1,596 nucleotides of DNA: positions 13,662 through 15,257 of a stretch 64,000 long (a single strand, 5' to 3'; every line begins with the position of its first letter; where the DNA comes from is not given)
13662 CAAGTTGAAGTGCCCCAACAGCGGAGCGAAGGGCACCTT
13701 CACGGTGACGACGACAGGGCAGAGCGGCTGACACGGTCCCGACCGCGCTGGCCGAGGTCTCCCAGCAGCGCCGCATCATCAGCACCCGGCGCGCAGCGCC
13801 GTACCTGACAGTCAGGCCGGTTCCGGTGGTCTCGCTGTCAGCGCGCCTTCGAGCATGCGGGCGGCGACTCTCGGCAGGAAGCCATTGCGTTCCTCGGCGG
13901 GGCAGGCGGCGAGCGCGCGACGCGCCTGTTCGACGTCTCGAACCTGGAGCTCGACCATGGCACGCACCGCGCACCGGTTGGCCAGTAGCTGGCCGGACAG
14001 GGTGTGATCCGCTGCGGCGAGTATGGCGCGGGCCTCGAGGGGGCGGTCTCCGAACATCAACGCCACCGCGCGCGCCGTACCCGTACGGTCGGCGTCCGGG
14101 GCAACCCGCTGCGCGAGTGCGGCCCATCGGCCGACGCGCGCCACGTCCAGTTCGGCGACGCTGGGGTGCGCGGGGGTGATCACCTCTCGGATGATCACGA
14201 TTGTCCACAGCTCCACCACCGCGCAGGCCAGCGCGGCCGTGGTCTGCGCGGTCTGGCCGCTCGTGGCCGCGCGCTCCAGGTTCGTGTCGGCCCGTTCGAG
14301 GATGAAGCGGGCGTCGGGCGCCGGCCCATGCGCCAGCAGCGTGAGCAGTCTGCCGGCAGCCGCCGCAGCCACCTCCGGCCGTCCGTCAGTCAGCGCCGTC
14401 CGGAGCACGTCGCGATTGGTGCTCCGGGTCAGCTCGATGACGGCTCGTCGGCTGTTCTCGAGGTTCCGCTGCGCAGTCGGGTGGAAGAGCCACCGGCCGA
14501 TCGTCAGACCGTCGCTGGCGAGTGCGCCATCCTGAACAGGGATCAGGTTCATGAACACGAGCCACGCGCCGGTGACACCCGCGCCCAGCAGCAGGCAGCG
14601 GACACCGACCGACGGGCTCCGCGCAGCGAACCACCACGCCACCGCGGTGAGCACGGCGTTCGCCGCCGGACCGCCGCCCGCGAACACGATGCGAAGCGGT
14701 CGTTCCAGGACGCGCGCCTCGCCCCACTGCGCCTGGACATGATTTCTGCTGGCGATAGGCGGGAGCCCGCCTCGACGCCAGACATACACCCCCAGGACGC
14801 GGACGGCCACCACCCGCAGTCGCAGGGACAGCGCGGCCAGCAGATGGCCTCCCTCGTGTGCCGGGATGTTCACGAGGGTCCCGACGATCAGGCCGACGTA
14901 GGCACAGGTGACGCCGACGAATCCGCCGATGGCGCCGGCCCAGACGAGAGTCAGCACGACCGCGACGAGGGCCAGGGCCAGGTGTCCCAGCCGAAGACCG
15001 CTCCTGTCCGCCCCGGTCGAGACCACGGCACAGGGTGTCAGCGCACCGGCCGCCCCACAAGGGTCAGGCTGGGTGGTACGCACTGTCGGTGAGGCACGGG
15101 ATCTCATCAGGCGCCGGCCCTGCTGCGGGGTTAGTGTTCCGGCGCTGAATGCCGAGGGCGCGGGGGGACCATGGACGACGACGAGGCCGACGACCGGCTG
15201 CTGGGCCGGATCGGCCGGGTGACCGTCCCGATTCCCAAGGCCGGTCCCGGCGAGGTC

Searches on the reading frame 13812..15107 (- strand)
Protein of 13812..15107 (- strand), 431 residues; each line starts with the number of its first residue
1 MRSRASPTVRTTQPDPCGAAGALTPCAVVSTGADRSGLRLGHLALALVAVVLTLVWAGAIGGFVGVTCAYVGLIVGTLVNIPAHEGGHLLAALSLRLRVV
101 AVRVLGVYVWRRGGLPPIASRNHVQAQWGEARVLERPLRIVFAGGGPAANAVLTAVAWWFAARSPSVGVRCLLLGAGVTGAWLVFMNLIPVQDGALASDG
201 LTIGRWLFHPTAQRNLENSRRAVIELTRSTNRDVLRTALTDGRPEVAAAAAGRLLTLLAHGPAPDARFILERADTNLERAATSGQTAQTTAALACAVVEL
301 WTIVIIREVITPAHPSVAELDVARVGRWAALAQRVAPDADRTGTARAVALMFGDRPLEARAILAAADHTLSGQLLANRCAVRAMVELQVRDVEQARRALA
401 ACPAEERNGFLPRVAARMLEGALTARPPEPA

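Call 11: search_protein_families(library=pfam, proteins=[window:13815-15107:-], max_evalue=0.1)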
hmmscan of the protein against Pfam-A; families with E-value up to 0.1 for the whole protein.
window:13815-15107:- (431 aa): 3 families
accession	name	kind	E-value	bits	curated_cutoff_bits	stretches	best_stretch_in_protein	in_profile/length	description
PF02163.28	Peptidase_M50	-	0.0043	16.9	27.2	1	74-162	3-101/221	Peptidase family M50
PF09991.14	DUF2232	-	0.021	14.4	27.8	1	35-113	34-111/290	Predicted membrane protein (DUF2232)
PF14555.12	UBA_4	-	0.072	13.3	21.8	0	266-282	18-34/43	UBA-like domain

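Call 12: search_protein_families(library=ncbifam, proteins=[window:13815-15107:-], max_evalue=0.1)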
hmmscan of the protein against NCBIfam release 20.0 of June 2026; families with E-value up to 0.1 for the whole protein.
window:13815-15107:- (431 aa): 0 families

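Call 14: find_encoding_contigs(protein=window:13812-15107:-, flank=10000, max_places=10)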
Protein window:13812-15107:- (431 aa): no gene with exactly this product is on record in the collection.

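Call 15: find_related_loci(query=window:13815-15107:-, collection=genome_contigs, flank=10000)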
Query window:13815-15107:- (431 aa) in genome_contigs; peptide patterns used: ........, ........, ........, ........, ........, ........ (x = any residue, [..] = any of these).
315 stretches matched a pattern, but none encodes a relative of the query by tblastn (E <= 1e-3).

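Call 89: search_protein_families(library=pfam, proteins=[P0162, P0171, P0200, P0261, P0267, P0286, P0290, P0222, P0213, P0191], max_evalue=0.01)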
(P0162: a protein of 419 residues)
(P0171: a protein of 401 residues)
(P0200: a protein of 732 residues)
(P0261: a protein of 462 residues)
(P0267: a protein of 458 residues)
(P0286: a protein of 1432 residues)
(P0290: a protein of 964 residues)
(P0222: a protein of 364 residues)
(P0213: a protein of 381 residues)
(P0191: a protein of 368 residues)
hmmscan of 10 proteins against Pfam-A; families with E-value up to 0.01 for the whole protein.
P0162 (419 aa): 0 families

P0171 (401 aa): 0 families

P0200 (732 aa): 0 families

P0261 (462 aa): 0 families

P0267 (458 aa): 0 families

P0286 (1432 aa): 1 family
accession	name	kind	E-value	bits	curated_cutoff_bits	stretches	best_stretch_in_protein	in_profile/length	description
PF20062.4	DUF6461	-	9.5e-12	45.2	23.2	1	422-543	11-150/215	Family of unknown function (DUF6461)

P0290 (964 aa): 0 families

P0222 (364 aa): 0 families

P0213 (381 aa): 0 families

P0191 (368 aa): 0 families

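Call 91: search_protein_families(library=padloc, proteins=[window:13815-15107:-], max_evalue=0.01)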
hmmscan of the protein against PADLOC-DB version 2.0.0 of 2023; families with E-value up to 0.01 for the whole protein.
window:13815-15107:- (431 aa): 0 families
